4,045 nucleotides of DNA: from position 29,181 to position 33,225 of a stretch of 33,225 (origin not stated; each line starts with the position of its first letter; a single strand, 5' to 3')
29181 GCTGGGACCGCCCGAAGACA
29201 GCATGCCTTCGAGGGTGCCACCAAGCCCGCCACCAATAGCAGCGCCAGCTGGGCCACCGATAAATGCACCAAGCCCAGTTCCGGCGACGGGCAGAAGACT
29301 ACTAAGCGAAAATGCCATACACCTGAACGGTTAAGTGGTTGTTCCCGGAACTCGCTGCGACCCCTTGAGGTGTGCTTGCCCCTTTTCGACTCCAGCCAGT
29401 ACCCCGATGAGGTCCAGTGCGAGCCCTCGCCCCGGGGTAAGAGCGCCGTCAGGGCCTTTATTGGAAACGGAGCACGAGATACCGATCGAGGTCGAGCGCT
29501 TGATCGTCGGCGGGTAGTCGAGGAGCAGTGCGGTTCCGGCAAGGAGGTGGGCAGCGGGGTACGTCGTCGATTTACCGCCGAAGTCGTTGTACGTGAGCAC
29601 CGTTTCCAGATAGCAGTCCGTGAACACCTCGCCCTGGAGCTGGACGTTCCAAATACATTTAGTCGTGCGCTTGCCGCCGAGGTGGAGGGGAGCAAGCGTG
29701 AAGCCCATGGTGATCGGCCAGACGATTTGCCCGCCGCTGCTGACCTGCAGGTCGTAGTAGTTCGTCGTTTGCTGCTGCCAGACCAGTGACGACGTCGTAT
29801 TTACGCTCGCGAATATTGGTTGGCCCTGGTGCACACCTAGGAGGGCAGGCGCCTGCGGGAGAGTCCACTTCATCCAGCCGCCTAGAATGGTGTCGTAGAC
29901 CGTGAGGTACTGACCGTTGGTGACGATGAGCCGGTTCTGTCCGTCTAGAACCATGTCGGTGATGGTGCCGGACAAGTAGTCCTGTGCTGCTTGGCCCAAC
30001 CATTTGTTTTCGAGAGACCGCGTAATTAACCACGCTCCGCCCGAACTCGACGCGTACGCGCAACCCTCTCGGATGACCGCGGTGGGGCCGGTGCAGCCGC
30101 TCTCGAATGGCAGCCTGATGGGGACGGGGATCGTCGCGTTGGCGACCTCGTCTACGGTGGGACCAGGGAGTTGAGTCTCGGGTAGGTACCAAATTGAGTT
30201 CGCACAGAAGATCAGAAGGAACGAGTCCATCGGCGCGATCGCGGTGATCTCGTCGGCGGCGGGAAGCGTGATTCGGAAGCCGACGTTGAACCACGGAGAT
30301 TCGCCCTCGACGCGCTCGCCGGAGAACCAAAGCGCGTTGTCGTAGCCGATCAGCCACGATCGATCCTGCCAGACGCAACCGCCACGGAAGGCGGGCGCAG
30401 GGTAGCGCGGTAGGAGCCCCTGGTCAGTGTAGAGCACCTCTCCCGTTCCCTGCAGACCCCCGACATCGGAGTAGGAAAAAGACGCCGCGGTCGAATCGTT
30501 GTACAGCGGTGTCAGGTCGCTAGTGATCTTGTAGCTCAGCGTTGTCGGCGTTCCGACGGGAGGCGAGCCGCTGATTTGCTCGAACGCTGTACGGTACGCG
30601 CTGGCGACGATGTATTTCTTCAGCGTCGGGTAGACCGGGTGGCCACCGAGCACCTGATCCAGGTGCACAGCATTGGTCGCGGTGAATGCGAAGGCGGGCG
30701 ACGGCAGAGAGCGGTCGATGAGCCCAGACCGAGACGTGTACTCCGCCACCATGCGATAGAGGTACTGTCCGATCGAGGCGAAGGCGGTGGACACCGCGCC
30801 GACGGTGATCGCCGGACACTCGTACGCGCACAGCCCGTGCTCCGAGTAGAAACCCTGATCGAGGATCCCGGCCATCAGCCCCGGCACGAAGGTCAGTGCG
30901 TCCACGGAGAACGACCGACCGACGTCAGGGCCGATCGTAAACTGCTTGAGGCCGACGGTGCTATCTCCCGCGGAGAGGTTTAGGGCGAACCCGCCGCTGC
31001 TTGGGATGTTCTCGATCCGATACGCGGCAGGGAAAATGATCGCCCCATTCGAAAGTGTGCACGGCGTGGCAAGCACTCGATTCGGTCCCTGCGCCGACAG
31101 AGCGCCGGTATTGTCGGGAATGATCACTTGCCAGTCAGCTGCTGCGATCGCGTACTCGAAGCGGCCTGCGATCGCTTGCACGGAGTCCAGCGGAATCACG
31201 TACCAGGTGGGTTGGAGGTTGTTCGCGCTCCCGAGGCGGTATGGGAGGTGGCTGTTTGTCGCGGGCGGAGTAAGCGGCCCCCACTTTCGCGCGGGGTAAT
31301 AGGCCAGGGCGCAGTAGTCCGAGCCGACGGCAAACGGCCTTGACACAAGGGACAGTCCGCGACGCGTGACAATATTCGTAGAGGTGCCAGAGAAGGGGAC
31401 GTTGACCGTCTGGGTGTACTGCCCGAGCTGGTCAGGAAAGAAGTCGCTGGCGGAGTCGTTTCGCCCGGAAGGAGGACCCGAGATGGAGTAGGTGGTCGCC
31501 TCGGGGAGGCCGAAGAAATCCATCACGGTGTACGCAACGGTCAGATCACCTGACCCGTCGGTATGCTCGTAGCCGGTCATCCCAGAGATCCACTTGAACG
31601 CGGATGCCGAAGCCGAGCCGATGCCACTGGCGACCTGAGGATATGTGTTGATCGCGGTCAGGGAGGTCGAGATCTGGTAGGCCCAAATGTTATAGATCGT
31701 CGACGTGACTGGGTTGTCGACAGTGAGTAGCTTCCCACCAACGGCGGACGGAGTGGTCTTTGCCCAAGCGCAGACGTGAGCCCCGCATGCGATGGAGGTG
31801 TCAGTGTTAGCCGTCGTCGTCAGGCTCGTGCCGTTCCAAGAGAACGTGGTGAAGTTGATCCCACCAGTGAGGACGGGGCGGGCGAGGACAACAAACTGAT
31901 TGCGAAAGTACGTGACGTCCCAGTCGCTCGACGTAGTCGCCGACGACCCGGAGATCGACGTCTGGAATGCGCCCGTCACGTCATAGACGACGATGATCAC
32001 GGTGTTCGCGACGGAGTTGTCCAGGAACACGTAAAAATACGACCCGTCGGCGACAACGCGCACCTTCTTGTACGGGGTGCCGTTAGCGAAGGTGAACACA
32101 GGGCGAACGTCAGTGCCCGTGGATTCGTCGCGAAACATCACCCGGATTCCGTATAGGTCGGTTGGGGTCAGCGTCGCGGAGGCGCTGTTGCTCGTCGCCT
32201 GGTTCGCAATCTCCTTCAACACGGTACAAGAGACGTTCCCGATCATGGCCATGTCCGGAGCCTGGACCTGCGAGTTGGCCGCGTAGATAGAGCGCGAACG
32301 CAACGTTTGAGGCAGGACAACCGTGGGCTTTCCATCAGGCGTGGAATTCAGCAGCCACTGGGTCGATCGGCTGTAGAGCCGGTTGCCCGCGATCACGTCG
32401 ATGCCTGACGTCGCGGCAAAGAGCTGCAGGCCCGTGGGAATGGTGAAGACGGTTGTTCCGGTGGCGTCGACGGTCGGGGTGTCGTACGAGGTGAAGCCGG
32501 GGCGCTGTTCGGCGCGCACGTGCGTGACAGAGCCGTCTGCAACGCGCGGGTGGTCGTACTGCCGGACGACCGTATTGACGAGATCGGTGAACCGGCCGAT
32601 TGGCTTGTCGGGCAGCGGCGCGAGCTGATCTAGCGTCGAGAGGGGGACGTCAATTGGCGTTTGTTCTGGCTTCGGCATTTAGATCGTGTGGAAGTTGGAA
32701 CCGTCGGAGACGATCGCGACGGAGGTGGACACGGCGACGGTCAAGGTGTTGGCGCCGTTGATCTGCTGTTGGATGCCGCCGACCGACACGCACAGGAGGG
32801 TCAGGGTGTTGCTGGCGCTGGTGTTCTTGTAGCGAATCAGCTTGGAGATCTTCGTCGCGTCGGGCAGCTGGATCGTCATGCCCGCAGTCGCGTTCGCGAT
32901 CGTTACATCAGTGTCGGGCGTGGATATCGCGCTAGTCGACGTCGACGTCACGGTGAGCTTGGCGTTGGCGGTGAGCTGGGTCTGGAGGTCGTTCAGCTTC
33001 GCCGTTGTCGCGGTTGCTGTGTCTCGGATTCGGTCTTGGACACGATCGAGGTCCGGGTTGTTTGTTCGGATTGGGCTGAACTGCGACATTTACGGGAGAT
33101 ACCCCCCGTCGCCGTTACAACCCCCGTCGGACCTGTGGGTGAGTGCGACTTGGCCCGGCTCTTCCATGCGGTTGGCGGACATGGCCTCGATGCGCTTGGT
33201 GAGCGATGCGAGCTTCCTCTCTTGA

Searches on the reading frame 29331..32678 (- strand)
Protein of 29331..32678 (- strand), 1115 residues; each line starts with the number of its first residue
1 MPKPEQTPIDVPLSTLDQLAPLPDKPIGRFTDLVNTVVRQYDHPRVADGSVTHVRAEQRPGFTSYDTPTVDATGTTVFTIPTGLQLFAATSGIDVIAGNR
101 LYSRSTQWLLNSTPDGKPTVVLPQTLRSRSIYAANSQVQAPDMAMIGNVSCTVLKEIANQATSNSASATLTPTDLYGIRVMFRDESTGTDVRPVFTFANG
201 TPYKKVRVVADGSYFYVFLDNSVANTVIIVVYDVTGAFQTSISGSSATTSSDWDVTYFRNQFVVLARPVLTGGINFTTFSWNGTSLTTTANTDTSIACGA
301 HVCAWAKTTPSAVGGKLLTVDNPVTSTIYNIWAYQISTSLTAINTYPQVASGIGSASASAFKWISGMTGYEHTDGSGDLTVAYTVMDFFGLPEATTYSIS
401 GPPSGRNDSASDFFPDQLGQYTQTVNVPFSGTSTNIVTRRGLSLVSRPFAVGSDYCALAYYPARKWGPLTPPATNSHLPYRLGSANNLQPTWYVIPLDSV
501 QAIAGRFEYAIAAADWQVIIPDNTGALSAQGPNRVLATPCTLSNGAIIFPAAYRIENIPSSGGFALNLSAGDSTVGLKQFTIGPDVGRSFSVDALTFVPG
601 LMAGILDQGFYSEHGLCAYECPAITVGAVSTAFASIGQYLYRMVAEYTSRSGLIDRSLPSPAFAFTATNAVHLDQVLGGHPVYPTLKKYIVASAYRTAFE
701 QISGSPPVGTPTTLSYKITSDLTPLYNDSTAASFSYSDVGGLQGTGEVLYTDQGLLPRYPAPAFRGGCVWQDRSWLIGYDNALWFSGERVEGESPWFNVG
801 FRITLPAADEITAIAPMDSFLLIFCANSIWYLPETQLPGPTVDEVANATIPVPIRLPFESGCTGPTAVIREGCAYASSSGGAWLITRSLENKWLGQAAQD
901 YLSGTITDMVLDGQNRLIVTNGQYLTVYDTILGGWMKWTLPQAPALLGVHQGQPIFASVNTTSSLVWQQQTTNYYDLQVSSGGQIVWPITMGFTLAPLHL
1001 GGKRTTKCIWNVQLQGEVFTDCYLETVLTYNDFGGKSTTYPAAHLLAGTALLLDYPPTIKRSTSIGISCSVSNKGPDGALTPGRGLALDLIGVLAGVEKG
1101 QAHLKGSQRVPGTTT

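Call 19: search_protein_families(library=phrogs, proteins=[window:29331-32678:-], max_evalue=0.001)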
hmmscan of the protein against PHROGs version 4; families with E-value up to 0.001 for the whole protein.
window:29331-32678:- (1115 aa): 0 families

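Call 58: find_encoding_contigs(protein=window:29331-32678:-, flank=3000, max_places=3)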
Protein window:29331-32678:- (1115 aa): 2 contigs read that carry it; 1 place shown.
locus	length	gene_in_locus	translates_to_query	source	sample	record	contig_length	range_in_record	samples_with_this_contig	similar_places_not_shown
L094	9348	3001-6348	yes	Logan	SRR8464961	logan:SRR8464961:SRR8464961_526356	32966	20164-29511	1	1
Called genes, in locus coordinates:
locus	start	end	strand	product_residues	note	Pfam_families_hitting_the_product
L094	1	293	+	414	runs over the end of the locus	-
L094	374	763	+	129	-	-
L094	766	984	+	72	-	-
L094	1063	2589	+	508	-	PF24175:SU10_adaptor (weak)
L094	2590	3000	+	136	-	-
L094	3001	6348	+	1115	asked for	-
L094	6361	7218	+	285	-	-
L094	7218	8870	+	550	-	-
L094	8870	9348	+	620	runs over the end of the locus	-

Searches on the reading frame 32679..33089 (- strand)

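Call 19: search_protein_families(library=phrogs, proteins=[window:32679-33089:-], max_evalue=0.001)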
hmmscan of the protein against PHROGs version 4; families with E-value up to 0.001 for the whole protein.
window:32679-33089:- (136 aa): 1 family
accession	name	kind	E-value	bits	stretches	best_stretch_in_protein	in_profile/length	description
phrog_37034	-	unknown function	3.5e-05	24.7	1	26-136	64-171/171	-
